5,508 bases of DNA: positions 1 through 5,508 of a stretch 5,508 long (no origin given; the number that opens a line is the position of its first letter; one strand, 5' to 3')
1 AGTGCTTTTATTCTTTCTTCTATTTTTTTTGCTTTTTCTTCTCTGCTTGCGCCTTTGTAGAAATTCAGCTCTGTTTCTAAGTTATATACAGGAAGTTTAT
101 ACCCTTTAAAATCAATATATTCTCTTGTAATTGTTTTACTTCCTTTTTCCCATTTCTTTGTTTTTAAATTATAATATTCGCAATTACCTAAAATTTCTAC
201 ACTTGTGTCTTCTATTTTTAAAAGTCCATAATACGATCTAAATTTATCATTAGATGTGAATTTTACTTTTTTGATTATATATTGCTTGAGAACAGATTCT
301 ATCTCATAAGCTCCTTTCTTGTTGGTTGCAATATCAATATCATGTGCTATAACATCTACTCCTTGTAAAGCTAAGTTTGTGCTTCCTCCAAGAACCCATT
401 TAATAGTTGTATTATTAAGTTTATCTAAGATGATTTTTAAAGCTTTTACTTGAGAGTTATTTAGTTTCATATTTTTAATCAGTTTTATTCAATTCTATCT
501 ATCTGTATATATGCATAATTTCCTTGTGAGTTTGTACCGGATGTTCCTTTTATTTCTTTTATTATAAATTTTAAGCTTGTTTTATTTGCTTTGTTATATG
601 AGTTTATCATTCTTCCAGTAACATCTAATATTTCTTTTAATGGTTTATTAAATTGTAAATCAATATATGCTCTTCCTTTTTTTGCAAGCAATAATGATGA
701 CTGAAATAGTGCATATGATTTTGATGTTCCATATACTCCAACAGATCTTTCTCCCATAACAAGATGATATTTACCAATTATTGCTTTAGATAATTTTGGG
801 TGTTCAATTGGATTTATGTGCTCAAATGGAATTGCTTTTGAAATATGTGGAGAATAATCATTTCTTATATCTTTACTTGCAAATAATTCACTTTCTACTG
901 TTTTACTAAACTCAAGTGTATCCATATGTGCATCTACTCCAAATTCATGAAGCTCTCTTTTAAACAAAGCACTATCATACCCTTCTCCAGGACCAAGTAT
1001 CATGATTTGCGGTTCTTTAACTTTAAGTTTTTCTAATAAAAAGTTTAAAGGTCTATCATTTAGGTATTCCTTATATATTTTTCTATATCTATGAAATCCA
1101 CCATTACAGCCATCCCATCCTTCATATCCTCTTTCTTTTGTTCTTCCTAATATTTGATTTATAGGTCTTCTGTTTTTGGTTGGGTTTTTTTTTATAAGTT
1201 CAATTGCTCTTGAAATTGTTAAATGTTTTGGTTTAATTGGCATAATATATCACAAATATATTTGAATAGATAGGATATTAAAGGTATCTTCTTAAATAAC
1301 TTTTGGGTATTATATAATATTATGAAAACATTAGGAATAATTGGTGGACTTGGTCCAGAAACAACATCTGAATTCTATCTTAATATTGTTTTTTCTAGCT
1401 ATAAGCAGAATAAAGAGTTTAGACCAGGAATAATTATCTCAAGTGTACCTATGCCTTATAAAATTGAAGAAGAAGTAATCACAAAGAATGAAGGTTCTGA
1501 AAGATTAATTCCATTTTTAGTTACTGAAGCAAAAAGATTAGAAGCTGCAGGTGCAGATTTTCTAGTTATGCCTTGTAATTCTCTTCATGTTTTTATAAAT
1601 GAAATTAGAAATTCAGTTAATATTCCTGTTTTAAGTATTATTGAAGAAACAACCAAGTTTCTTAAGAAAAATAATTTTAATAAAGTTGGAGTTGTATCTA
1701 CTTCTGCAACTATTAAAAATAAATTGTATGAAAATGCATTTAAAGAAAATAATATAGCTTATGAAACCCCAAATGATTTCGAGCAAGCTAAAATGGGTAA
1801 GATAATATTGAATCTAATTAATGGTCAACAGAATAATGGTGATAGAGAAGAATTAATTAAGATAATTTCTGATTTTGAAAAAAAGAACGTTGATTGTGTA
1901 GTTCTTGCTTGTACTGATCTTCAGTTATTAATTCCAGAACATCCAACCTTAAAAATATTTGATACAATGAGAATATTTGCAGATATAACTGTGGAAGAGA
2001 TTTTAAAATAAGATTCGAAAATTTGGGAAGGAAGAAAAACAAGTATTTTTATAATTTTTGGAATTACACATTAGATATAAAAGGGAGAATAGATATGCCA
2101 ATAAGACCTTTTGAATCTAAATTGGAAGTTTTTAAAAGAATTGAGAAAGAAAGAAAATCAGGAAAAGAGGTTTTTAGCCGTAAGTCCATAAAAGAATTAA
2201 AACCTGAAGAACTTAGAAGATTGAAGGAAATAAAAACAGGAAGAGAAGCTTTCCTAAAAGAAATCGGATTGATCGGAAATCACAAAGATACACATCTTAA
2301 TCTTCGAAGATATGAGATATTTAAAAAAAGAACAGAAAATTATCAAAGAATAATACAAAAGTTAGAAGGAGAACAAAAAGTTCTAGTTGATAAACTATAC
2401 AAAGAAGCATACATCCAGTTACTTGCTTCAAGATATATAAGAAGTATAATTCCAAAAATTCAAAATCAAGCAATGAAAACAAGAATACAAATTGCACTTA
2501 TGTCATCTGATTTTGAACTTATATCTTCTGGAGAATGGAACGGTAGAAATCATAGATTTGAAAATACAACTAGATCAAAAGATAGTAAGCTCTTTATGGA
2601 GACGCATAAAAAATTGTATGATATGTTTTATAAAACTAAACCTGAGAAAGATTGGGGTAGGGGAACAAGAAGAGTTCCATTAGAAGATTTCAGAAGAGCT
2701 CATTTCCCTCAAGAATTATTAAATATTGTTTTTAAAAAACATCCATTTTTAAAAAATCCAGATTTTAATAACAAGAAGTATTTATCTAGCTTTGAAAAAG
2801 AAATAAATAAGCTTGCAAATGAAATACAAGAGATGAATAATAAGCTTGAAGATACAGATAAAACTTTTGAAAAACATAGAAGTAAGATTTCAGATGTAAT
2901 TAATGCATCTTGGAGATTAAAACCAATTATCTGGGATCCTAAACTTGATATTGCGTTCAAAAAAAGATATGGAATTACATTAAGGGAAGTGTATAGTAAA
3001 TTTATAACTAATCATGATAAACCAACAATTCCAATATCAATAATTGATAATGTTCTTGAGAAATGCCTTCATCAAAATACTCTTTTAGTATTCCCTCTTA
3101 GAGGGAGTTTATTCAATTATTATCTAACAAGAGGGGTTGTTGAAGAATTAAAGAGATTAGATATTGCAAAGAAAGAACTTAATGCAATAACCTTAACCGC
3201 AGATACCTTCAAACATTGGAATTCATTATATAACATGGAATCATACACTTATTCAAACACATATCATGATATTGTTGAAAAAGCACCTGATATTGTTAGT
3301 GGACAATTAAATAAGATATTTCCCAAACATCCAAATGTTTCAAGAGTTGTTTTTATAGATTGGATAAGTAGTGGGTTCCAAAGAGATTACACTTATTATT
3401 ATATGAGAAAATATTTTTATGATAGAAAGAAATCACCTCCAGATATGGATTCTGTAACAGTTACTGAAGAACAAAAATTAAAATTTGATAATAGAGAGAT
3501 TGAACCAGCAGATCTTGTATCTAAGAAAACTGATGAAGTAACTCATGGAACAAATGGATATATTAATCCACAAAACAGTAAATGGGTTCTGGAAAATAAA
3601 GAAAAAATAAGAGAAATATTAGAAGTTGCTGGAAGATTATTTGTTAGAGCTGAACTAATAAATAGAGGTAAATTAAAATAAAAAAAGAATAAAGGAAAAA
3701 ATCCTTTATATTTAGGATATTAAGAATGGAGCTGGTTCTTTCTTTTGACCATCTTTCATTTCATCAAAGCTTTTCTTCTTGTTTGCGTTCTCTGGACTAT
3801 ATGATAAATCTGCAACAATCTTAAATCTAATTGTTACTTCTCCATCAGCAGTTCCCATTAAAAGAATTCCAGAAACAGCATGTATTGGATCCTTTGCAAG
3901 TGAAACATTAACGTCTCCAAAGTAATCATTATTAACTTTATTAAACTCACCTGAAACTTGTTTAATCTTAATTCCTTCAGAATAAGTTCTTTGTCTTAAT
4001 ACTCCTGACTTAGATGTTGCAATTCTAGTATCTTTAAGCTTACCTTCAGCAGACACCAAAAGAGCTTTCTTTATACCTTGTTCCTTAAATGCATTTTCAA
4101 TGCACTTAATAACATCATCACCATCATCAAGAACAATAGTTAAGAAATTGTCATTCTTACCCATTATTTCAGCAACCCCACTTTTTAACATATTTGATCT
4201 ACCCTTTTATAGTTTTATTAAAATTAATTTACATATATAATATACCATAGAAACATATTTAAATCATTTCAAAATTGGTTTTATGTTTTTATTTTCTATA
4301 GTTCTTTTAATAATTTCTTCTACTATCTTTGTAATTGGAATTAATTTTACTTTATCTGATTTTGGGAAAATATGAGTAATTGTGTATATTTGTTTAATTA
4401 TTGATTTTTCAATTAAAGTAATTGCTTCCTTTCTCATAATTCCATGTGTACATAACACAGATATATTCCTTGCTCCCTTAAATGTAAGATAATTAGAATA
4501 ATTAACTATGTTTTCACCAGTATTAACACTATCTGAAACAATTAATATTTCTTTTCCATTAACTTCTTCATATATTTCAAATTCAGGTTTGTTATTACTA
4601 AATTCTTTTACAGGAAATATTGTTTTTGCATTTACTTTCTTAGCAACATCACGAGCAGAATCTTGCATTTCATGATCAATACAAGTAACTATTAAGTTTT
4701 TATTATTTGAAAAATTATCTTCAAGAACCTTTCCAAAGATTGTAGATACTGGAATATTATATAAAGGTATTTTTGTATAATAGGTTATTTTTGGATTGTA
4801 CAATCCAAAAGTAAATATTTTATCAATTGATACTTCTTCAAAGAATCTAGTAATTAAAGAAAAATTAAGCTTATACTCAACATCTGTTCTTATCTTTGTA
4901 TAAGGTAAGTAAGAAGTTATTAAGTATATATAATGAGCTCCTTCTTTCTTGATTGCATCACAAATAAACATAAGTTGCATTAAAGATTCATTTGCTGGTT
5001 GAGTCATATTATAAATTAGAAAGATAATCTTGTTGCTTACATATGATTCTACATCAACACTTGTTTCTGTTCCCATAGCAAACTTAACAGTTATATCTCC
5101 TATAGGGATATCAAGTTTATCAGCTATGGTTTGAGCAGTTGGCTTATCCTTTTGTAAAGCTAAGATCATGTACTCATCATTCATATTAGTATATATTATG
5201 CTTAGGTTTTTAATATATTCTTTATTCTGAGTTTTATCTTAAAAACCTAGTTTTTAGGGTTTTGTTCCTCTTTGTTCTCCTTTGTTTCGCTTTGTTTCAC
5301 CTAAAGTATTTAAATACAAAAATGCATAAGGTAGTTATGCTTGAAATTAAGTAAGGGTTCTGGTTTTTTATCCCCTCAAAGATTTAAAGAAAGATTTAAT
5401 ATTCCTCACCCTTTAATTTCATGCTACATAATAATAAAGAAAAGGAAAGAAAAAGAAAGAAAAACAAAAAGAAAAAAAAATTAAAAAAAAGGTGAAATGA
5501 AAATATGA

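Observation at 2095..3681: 528-aa highly charged orphan protein with no recognisable family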

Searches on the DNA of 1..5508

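Call 115: search_rna_families(source=window, threshold=gathering)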
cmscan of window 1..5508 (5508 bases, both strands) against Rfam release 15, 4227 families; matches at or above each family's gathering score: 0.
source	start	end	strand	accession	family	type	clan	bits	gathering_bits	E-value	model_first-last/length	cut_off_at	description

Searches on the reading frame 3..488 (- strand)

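Call 118: search_protein_families(library=pfam, proteins=[window:3-488:-], max_evalue=0.01)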
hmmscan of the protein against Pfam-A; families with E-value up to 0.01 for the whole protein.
window:3-488:- (162 aa): 2 families
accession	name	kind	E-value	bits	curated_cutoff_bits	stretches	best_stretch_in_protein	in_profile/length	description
PF10706.15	Aminoglyc_resit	-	1.9e-16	60.9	21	1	17-151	2-141/149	Aminoglycoside-2''-adenylyltransferase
PF03937.21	Sdh5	-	0.0048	17.2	27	0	56-95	8-47/76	Flavinator of succinate dehydrogenase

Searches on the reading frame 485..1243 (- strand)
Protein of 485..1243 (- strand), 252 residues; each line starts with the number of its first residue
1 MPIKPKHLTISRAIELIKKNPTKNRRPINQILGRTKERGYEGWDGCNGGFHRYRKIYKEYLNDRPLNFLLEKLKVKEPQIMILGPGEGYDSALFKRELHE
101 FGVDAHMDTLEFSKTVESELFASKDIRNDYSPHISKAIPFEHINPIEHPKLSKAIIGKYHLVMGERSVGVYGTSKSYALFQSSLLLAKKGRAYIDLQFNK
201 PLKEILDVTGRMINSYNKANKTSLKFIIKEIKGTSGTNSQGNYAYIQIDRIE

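Call 3: search_protein_families(library=pfam, proteins=[window:485-1243:-], max_evalue=1)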
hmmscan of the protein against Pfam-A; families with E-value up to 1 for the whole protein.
window:485-1243:- (252 aa): 0 families

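Call 4: search_protein_families(library=ncbifam, proteins=[window:485-1243:-], max_evalue=1)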
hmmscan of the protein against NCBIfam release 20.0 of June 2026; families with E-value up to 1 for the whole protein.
window:485-1243:- (252 aa): 0 families

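Call 7: search_protein_families(library=phrogs, proteins=[window:485-1243:-], max_evalue=1)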
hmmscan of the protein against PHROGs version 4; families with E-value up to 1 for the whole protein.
window:485-1243:- (252 aa): 0 families

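Call 8: search_protein_families(library=padloc, proteins=[window:485-1243:-], max_evalue=1)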
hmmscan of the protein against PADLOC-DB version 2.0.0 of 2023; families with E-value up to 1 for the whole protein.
window:485-1243:- (252 aa): 0 families
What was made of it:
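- No PADLOC or PHROG match (calls 7, 8).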

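Call 72: find_homologous_proteins(query=window:485-1243:-, max_evalue=0.001)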
Query window:485-1243:- (252 aa): 10 proteins with E <= 0.001 among 242 candidates.
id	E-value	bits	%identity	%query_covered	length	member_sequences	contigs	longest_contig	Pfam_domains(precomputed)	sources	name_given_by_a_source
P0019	9.8e-152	522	93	100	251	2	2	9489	-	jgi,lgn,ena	-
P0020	1.4e-130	452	81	100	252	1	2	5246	-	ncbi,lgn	-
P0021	3.9e-124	431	75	100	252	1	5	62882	-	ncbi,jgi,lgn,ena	-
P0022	2.3e-104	367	65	100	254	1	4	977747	-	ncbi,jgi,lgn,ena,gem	-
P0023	6.6e-103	362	64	100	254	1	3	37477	-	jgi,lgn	-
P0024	8.4e-100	352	63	100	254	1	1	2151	-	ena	-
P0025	3.3e-93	330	59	100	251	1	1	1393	-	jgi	-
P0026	2.8e-91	324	85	68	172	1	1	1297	-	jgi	jgi:hypothetical protein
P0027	3.1e-87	310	57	98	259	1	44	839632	-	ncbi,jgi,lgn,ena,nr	ncbi:hypothetical protein GW835_01775 [archaeon]|nr:hypothetical protein [archaeon] NCP79278.1 hypot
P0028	6.1e-78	280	55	99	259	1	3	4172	-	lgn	-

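Call 76: search_solved_structures(query=A5, max_evalue=10)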
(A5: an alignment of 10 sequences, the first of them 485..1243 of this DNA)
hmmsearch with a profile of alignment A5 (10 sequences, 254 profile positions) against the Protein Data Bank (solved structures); distinct sequences matched with E-value up to 10: 3.
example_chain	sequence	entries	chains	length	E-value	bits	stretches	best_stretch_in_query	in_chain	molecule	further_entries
1dem_A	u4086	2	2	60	0.24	14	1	20-58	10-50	DENDROTOXIN I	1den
1dtx_A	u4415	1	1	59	0.93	12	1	20-58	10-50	ALPHA-DENDROTOXIN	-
8vc3_A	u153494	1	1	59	0.94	12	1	20-58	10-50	Kunitz-type serine protease inhibitor homolog alpha-dendrotoxin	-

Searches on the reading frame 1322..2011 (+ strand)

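Call 3: search_protein_families(library=pfam, proteins=[window:1322-2011:+], max_evalue=1)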
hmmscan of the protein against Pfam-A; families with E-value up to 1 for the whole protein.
window:1322-2011:+ (229 aa): 5 families
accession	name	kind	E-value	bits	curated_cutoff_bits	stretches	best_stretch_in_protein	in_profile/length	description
PF01177.27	Asp_Glu_race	-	4.1e-33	115.4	31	1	7-219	1-207/211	Asp/Glu/Hydantoin racemase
PF07302.16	AroM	-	0.089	12.7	23.8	0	177-199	74-96/219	AroM protein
PF17146.10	PIN_6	-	0.16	12.9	27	1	162-203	40-81/87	PIN domain of ribonuclease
PF02548.21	Pantoate_transf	-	0.24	11.2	28.7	1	66-106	163-202/259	Ketopantoate hydroxymethyltransferase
PF13714.12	PEP_mutase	-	0.29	11.1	31.5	1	70-128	163-219/240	Phosphoenolpyruvate phosphomutase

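Call 4: search_protein_families(library=ncbifam, proteins=[window:1322-2011:+], max_evalue=1)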
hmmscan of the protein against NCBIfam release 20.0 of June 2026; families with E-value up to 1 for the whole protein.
window:1322-2011:+ (229 aa): 7 families
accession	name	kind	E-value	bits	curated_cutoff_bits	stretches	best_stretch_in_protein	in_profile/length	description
TIGR00035.1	asp_race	subfamily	1.5e-47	162.2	93.1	1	1-228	2-228/236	amino acid racemase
NF052483.1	racemase_CuyB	equivalog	9.7e-42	143.4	190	1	4-225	1-223/225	cysteate racemase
NF007569.0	PRK10200.1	equivalog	6e-22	78.5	417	1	1-227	1-228/230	aspartate/glutamate racemase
TIGR00067.1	glut_race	equivalog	4.7e-13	49.1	146.65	1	76-204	60-187/251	glutamate racemase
NF002035.0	PRK00865.1-3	equivalog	6.2e-12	45.6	328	1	71-205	59-192/267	glutamate racemase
NF005679.0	PRK07475.1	subfamily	4.3e-07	29.5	231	1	53-215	56-226/246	hypothetical protein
NF007788.0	PRK10481.1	equivalog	0.02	14.7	198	0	66-104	171-210/225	hypothetical protein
